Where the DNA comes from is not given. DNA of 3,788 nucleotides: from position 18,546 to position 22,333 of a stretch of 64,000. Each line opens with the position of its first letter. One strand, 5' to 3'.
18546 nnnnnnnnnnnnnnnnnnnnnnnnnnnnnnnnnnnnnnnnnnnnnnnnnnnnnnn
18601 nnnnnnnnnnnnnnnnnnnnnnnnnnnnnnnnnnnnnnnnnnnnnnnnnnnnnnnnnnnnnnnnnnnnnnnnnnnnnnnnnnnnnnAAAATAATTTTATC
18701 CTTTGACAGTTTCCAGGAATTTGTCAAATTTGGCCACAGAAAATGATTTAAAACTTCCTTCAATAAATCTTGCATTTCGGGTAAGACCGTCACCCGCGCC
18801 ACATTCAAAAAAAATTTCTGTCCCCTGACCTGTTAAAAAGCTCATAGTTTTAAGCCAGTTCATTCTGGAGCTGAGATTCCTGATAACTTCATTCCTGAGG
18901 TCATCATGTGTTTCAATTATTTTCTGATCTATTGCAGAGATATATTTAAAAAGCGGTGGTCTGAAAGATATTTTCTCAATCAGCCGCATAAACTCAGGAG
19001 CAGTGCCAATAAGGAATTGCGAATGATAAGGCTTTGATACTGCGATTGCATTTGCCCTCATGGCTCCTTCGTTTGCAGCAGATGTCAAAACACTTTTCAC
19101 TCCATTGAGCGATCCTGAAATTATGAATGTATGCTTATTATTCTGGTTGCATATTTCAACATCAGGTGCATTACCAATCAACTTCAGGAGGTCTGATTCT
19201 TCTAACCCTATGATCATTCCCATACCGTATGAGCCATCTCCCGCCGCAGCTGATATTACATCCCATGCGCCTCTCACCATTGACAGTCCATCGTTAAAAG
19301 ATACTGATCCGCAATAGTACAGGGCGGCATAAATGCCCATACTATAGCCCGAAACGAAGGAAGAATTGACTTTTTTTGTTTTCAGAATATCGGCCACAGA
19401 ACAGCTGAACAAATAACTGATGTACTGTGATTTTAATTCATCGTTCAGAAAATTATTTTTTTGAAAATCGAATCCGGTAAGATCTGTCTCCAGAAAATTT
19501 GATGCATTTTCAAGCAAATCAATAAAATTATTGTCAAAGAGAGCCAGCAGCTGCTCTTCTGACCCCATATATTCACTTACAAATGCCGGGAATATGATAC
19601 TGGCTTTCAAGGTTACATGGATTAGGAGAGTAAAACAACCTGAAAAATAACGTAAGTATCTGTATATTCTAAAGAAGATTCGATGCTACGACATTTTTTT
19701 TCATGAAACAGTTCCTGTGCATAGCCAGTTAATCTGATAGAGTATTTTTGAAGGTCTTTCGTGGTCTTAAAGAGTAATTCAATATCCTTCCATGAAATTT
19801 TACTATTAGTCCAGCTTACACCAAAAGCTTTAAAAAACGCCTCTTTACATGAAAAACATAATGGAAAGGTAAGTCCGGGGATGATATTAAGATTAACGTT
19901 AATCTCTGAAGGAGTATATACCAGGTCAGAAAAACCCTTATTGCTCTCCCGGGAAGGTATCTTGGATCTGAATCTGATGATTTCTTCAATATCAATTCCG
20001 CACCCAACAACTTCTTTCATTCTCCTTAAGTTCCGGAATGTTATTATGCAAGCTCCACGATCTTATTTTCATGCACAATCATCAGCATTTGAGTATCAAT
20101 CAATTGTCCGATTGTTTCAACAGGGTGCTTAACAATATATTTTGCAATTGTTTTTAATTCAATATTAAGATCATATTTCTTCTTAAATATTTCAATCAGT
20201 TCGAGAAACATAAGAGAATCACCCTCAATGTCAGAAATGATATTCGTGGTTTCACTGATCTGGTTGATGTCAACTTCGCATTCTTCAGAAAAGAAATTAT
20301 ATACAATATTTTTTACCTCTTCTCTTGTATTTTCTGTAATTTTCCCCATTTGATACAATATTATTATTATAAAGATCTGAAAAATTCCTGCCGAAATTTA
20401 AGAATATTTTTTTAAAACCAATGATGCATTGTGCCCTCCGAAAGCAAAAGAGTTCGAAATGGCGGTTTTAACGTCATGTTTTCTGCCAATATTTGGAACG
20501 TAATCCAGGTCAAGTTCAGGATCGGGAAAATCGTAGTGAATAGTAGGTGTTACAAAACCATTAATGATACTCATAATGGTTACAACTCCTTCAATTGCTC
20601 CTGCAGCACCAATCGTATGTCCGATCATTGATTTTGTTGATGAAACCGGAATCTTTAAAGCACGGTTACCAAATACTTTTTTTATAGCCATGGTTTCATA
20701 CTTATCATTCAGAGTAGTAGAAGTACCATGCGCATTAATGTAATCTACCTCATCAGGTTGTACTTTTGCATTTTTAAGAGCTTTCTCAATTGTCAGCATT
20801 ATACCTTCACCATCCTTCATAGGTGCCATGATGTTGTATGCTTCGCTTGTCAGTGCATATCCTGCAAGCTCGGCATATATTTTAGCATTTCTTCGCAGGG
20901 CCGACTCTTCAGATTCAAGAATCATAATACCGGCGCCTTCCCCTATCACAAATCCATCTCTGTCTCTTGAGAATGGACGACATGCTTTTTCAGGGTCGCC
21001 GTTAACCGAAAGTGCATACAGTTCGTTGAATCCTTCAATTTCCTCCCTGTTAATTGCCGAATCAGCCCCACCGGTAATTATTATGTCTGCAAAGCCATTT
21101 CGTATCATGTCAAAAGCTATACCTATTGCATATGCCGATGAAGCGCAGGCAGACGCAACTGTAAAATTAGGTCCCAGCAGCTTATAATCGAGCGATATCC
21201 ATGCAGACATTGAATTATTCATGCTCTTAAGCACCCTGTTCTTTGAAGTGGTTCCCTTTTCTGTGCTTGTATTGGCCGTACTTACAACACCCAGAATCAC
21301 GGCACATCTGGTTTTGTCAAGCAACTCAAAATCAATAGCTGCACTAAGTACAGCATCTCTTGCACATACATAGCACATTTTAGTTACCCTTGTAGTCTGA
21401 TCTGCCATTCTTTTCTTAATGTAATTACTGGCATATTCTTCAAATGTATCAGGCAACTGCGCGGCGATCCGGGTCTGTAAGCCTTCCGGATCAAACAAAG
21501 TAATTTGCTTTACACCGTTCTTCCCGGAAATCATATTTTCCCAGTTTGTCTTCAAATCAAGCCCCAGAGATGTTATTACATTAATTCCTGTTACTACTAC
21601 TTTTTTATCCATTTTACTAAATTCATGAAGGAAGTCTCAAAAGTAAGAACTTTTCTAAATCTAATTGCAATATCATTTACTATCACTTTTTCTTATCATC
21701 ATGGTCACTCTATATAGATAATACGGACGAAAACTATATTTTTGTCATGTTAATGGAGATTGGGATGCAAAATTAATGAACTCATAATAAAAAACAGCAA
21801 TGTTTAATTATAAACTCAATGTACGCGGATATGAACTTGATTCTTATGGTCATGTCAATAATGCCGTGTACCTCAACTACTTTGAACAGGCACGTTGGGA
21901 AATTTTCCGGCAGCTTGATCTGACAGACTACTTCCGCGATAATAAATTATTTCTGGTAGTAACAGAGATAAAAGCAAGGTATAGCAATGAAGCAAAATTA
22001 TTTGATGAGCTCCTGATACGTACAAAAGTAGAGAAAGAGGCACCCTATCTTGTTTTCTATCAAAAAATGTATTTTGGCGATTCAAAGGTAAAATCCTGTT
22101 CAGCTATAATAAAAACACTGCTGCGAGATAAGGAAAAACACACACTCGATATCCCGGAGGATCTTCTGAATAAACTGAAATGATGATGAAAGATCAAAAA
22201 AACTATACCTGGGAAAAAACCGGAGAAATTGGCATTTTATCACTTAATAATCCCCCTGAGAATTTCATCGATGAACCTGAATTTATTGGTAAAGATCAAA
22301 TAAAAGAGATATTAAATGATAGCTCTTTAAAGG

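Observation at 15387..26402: Orphan ACP-dependent lipid/polyketide-like gene cluster coupled to two B12-binding radical SAM enzymes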

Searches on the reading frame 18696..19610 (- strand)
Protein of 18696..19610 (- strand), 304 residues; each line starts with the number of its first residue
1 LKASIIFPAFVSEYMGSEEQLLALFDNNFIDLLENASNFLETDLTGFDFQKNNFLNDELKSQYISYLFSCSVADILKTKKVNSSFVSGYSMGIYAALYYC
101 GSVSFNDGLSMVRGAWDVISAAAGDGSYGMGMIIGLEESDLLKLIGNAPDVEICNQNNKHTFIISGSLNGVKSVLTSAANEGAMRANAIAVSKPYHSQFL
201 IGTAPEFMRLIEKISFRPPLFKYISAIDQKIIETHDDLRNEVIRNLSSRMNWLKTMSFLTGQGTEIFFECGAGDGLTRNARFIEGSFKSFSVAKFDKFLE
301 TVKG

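Call 3: search_protein_families(library=pfam, proteins=[window:18696-19610:-], max_evalue=0.01)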
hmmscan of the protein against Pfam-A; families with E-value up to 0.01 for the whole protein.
window:18696-19610:- (304 aa): 1 family
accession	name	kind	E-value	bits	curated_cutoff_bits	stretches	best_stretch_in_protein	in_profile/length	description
PF00698.26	Acyl_transf_1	-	2e-10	41.1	32.7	1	68-228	69-223/319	Acyl transferase domain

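Call 5: search_protein_families(library=ncbifam, proteins=[window:18696-19610:-], max_evalue=0.01)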
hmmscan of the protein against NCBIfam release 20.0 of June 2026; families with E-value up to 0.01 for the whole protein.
window:18696-19610:- (304 aa): 8 families
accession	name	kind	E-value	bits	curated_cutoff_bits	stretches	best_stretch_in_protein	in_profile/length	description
TIGR03131.1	malonate_mdcH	equivalog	6.3e-43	147.3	297.9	1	28-296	24-288/297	malonate decarboxylase subunit epsilon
TIGR00128.1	fabD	equivalog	2.2e-40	139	260.9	1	1-277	1-280/290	ACP S-malonyltransferase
NF045894.1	PKS_plus_SDR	equivalog_domain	2.1e-21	75.3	1740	1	4-280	533-811/1515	type I polyketide synthase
NF037940.1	PKS_MbtD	equivalog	1.7e-13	49.5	1150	1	60-273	153-363/978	mycobactin polyketide synthase MbtD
TIGR02813.1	omega_3_PfaA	subfamily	1.1e-07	28.9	1010.1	1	69-272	661-868/2582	polyketide-type polyunsaturated fatty acid synthase PfaA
NF037941.1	PKS_NbtC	equivalog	0.00041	18.4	1150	1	71-211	169-307/1027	nocobactin polyketide synthase NbtC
NF040607.1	mycolic_Pks13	equivalog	0.00044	17.8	2100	1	61-230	725-896/1680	polyketide synthase Pks13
NF041183.1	Pks2_ls1_myc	equivalog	0.006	13.4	2400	1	70-227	602-757/2086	sulfolipid-1 biosynthesis phthioceranic/hydroxyphthioceranic acid synthase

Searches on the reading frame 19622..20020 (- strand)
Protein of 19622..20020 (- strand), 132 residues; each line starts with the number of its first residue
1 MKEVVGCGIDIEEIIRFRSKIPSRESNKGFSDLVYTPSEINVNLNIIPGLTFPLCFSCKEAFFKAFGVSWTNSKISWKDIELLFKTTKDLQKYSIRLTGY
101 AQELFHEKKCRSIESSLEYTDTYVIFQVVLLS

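Call 3: search_protein_families(library=pfam, proteins=[window:19622-20020:-], max_evalue=0.01)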
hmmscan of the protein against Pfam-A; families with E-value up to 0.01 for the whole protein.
window:19622-20020:- (132 aa): 1 family
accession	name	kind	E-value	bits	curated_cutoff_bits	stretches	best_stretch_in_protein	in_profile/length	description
PF01648.25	ACPS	-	1.5e-09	38.3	25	1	6-99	1-93/111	4'-phosphopantetheinyl transferase superfamily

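Call 5: search_protein_families(library=ncbifam, proteins=[window:19622-20020:-], max_evalue=0.01)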
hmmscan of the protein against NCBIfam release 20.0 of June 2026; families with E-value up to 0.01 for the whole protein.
window:19622-20020:- (132 aa): 9 families
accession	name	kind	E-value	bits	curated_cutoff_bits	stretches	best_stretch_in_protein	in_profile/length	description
NF011250.0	PRK14656.1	equivalog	6.4e-15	55.4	175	1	4-130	2-123/126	holo-[acyl-carrier-protein] synthase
NF011254.0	PRK14660.1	equivalog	6e-12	45.6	195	1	4-130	2-123/125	holo-[acyl-carrier-protein] synthase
TIGR00556.1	pantethn_trn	domain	2.6e-10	40.5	45.35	1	4-130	2-125/128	phosphopantetheine--protein transferase domain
NF000832.0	PRK00070.3-2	equivalog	5.9e-08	33.1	107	1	4-121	2-105/116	holo-ACP synthase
TIGR00516.1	acpS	equivalog_domain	1.6e-07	31.6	59.8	1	4-130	2-120/125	holo-ACP synthase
NF011251.0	PRK14657.1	equivalog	2.4e-06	27.6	165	1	4-120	2-111/123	holo-[acyl-carrier-protein] synthase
NF011253.0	PRK14659.1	equivalog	0.0013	19.3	156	1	4-85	2-84/123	holo-[acyl-carrier-protein] synthase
NF011256.0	PRK14662.1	equivalog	0.0032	17.8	150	1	4-98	2-90/123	4'-phosphopantetheinyl transferase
NF011255.0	PRK14661.1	equivalog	0.0075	16.2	209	0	4-88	2-76/169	holo-[acyl-carrier-protein] synthase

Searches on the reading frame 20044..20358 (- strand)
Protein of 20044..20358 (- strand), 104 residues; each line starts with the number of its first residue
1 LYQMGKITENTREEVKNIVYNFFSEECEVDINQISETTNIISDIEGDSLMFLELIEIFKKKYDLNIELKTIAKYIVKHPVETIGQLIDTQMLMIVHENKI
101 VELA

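Call 3: search_protein_families(library=pfam, proteins=[window:20044-20358:-], max_evalue=0.01)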
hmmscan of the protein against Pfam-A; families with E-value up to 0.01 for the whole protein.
window:20044-20358:- (104 aa): 1 family
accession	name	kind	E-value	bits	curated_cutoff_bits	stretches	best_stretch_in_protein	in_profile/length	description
PF00550.31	PP-binding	-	7.1e-06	26.6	20.8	1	20-71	4-54/67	Phosphopantetheine attachment site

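Call 5: search_protein_families(library=ncbifam, proteins=[window:20044-20358:-], max_evalue=0.01)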
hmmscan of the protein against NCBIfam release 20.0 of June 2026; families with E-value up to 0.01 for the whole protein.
window:20044-20358:- (104 aa): 8 families
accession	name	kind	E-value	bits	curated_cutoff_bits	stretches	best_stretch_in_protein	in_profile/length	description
NF002148.0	PRK00982.1-2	subfamily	3.2e-06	26.9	71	1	13-69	3-59/79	acyl carrier protein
NF002150.0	PRK00982.1-4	subfamily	8.2e-06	26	66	1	11-69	2-60/80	acyl carrier protein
NF002151.0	PRK00982.1-5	equivalog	1.9e-05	24.7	92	1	11-67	4-56/78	acyl carrier protein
NF005079.0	PRK06508.1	equivalog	8.3e-05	22.9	83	1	19-73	8-62/93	acyl carrier protein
NF005798.0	PRK07639.1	equivalog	0.00036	20.9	100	1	11-73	2-65/91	petrobactin biosynthesis protein AsbD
TIGR00517.1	acyl_carrier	equivalog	0.00056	19.7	70.45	1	14-67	3-56/77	acyl carrier protein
NF003757.0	PRK05350.1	equivalog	0.0071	16.5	65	1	11-68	3-60/83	acyl carrier protein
NF002149.0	PRK00982.1-3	equivalog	0.0079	16.1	106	1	12-67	5-56/78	acyl carrier protein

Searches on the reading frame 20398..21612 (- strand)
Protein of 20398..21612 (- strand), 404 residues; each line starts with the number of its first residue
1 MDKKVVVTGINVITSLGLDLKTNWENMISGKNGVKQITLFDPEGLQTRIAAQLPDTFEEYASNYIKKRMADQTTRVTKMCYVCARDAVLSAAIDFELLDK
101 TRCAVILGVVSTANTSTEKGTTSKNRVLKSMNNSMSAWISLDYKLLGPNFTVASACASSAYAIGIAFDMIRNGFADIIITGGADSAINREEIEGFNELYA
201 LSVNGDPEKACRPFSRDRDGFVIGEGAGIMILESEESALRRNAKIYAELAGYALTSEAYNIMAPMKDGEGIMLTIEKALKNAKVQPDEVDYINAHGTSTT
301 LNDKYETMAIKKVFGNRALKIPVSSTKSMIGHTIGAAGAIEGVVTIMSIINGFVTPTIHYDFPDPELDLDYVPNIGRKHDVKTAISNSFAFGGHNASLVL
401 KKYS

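Call 3: search_protein_families(library=pfam, proteins=[window:20398-21612:-], max_evalue=0.01)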
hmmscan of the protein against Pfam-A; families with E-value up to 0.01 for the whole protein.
window:20398-21612:- (404 aa): 3 families
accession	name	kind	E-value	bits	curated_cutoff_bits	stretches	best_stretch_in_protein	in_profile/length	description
PF00109.32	ketoacyl-synt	-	8.5e-46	157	20.8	1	3-238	2-252/252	Beta-ketoacyl synthase, N-terminal domain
PF02801.28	Ketoacyl-synt_C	-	7.1e-36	123.2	20.8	1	246-360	1-118/119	Beta-ketoacyl synthase, C-terminal domain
PF00108.29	Thiolase_N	-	5.3e-05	23.2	26.4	1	148-185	77-114/260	Thiolase, N-terminal domain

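Call 5: search_protein_families(library=ncbifam, proteins=[window:20398-21612:-], max_evalue=0.01)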
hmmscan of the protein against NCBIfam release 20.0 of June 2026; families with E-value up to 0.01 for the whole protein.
window:20398-21612:- (404 aa): 37 families (the best 25 are shown)
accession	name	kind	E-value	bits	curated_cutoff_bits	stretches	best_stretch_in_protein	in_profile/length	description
TIGR03150.1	fabF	equivalog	9.5e-134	446.1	493.75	1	3-401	1-407/407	beta-ketoacyl-ACP synthase II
NF005589.0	PRK07314.1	subfamily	2.2e-130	435.1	387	1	2-403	3-412/413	beta-ketoacyl-ACP synthase II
NF004970.0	PRK06333.1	subfamily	4.3e-112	375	525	1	2-404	3-423/424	beta-ketoacyl-ACP synthase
NF006274.0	PRK08439.1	equivalog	2.3e-102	342.8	621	1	3-402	2-405/406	beta-ketoacyl-ACP synthase II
NF005076.0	PRK06501.1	equivalog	3.6e-97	325.9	629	1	5-402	13-422/425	beta-ketoacyl-ACP synthase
NF006587.0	PRK09116.1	equivalog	2e-85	287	470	1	3-403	2-407/408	beta-ketoacyl-ACP synthase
NF006434.0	PRK08722.1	equivalog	1.1e-83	281.5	759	1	3-402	4-413/414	beta-ketoacyl-ACP synthase II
NF005916.1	PRK07910.1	equivalog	5.1e-82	276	560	1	4-403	13-418/418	KasA/KasB family beta-ketoacyl-ACP synthase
NF006618.0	PRK09185.1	subfamily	4.8e-77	259.6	407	1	3-402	3-392/394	beta-ketoacyl-ACP synthase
NF005935.0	PRK07967.1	equivalog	1.4e-76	257.9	630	1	3-403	2-404/406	beta-ketoacyl-ACP synthase I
NF004618.0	PRK05952.1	equivalog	7.5e-71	239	455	1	4-402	3-382/384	beta-ketoacyl-ACP synthase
NF005490.0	PRK07103.1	equivalog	9.8e-68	229.1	445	1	3-403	4-413/414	polyketide beta-ketoacyl:acyl carrier protein synthase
NF058662.1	cispenta_AmcF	equivalog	7e-66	222.7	325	1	4-401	1-368/369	cispentacin biosynthesis acyltransferase subunit AmcF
NF045894.1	PKS_plus_SDR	equivalog_domain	6.9e-42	143.2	1740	1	86-371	100-387/1515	type I polyketide synthase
NF040607.1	mycolic_Pks13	equivalog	1.7e-37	128.5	2100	1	136-403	251-526/1680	polyketide synthase Pks13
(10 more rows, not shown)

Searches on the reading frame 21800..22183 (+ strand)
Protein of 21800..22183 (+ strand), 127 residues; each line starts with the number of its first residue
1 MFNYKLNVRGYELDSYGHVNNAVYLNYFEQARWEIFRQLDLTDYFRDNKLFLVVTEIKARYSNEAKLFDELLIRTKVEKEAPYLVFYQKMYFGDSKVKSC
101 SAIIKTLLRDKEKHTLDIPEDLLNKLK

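Call 4: search_protein_families(library=pfam, proteins=[window:21800-22183:+], max_evalue=0.01)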
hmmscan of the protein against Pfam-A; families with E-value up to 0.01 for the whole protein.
window:21800-22183:+ (127 aa): 3 families
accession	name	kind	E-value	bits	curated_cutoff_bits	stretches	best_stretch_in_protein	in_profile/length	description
PF13279.12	4HBT_2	-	7.4e-18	65.6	25.5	1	9-126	2-122/122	Thioesterase-like superfamily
PF03061.28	4HBT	-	5.1e-09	36.8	20.6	1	16-79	1-58/79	Thioesterase superfamily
PF20791.3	Acyl-ACP_TE_C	-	0.00013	22.5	21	1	5-29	11-35/101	Acyl-ACP thioesterase C-terminal domain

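Call 6: search_protein_families(library=ncbifam, proteins=[window:21800-22183:+], max_evalue=0.01)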
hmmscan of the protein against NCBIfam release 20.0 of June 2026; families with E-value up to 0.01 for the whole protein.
window:21800-22183:+ (127 aa): 5 families
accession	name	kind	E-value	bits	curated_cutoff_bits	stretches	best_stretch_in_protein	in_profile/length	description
TIGR00051.1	TIGR00051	subfamily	7.5e-18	65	68.7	1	8-105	4-103/117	YbgC/FadM family acyl-CoA thioesterase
TIGR02799.1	thio_ybgC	equivalog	8.7e-13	48.6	141.35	1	12-124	11-125/126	tol-pal system-associated acyl-CoA thioesterase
NF008065.0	PRK10800.1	equivalog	7.6e-09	35.8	185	1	2-122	6-128/134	tol-pal system-associated acyl-CoA thioesterase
NF047424.1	MenI_Staph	exception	0.00074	19.4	225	1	6-112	8-116/148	1,4-dihydroxy-2-naphthoyl-CoA hydrolase MenI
NF005716.0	PRK07531.1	equivalog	0.008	14.9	592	1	12-126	356-471/495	carnitine 3-dehydrogenase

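Call 62: search_solved_structures(query=window:21800-22183:+, max_evalue=0.001)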
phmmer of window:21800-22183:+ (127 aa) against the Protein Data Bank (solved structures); distinct sequences matched with E-value up to 0.001: 12.
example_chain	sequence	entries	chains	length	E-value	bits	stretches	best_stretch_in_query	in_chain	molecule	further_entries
1njk_A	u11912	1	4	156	9.7e-11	45.1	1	5-78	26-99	Hypothetical protein ybaW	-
5v10_A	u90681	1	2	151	1.2e-06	31.9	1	7-102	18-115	Uncharacterized protein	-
2cye_A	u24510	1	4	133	4.6e-06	30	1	5-75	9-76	Putative thioesterase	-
2pzh_A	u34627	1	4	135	4.3e-05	26.9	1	11-92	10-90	Hypothetical protein HP_0496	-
2nuj_A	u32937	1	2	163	7e-05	26.2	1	7-95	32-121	Thioesterase superfamily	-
3hm0_A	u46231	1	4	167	0.0001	25.7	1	8-123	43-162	Probable Thioesterase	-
5byu_A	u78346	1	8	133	0.00012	25.5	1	10-42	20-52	Thioesterase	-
3qy3_A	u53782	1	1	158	0.00012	25.4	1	6-40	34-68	Thioesterase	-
2egi_A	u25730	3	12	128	0.00013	25.3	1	2-106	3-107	Hypothetical protein aq_1494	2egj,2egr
2fuj_A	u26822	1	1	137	0.00018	24.9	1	5-61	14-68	conserved hypothetical protein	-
5kl9_A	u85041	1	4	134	0.00077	22.9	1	2-97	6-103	Acyl-CoA thioester hydrolase YbgC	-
1s5u_A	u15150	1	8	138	0.00083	22.7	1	2-97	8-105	Protein ybgC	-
